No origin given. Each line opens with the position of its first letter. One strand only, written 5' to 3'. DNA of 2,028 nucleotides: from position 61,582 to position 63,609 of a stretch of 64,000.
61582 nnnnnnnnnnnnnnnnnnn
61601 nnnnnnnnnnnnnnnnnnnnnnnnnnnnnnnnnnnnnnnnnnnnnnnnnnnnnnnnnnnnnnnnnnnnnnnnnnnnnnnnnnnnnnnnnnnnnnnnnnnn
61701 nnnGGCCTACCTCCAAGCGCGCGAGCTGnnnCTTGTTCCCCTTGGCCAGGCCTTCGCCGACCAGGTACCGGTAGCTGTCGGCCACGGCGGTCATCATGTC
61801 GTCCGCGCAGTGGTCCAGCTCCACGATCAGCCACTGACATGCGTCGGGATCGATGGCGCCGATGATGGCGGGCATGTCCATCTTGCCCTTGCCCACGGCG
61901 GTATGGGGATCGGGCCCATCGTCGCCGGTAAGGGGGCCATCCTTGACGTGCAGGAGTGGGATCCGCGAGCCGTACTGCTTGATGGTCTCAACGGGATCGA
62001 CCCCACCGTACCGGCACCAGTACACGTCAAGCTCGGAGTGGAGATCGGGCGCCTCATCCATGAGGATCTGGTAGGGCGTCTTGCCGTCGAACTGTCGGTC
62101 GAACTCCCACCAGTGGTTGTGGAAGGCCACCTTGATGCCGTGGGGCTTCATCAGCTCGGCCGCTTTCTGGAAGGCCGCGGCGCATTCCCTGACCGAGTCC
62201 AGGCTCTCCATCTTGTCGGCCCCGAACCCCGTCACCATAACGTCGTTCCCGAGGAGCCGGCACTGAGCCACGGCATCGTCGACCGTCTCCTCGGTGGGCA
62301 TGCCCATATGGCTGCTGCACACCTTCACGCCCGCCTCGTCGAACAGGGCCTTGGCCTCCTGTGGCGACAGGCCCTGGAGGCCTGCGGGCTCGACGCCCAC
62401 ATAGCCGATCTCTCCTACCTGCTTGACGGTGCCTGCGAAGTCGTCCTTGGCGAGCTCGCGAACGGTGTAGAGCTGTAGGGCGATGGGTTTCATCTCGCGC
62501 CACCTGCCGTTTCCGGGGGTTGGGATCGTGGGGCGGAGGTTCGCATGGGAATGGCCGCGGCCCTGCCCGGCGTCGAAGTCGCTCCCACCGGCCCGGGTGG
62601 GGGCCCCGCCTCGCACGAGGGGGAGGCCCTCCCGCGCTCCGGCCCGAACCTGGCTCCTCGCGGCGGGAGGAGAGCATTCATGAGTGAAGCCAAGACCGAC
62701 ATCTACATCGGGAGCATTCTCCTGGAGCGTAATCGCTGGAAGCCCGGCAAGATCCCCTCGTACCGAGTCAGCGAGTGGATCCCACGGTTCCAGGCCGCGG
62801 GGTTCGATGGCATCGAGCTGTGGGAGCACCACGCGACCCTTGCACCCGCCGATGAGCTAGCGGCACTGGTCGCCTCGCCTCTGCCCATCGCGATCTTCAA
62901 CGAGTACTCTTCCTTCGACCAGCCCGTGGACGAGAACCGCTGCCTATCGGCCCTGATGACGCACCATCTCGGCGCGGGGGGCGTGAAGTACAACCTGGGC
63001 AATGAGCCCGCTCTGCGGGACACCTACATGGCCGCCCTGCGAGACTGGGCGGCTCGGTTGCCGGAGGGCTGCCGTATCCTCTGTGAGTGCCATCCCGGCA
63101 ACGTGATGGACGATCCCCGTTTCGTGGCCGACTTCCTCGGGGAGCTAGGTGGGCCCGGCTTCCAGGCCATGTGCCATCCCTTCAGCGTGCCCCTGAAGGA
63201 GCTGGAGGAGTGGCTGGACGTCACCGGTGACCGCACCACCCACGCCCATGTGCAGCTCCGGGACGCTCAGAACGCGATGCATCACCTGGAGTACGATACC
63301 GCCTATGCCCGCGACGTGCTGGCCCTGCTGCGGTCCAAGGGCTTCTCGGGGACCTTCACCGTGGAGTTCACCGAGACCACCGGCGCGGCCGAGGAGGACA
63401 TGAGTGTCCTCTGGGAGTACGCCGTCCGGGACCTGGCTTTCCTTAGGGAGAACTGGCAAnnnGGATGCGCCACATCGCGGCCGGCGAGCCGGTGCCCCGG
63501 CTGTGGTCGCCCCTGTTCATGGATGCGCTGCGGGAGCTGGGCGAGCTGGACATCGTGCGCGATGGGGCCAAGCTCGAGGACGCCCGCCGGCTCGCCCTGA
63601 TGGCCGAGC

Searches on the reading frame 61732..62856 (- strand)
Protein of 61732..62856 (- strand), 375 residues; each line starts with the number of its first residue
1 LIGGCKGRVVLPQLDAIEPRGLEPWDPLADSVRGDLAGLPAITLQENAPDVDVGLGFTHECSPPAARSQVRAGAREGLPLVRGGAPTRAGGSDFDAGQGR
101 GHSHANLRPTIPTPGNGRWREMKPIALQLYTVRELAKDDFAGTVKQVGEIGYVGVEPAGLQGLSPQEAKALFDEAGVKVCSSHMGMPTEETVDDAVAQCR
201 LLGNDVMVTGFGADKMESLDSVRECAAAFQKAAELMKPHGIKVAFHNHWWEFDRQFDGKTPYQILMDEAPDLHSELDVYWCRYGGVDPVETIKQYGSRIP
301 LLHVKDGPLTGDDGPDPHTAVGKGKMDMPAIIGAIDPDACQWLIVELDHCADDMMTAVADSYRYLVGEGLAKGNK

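Call 73: search_protein_families(library=pfam, proteins=[window:61732-62856:-], max_evalue=0.0001)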
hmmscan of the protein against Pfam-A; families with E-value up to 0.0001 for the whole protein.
window:61732-62856:- (375 aa): 1 family
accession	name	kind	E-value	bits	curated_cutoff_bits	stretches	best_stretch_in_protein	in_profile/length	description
PF01261.30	AP_endonuc_2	-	8.7e-16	58.8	31.1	1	146-348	3-230/249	Xylose isomerase-like TIM barrel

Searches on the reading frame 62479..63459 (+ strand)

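Call 73: search_protein_families(library=pfam, proteins=[window:62479-63459:+], max_evalue=0.0001)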
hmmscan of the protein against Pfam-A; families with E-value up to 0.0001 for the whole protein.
window:62479-63459:+ (327 aa): 1 family
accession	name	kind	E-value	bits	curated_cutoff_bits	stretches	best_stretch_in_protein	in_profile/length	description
PF01261.30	AP_endonuc_2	-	4.1e-05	23.8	31.1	0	106-311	6-246/249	Xylose isomerase-like TIM barrel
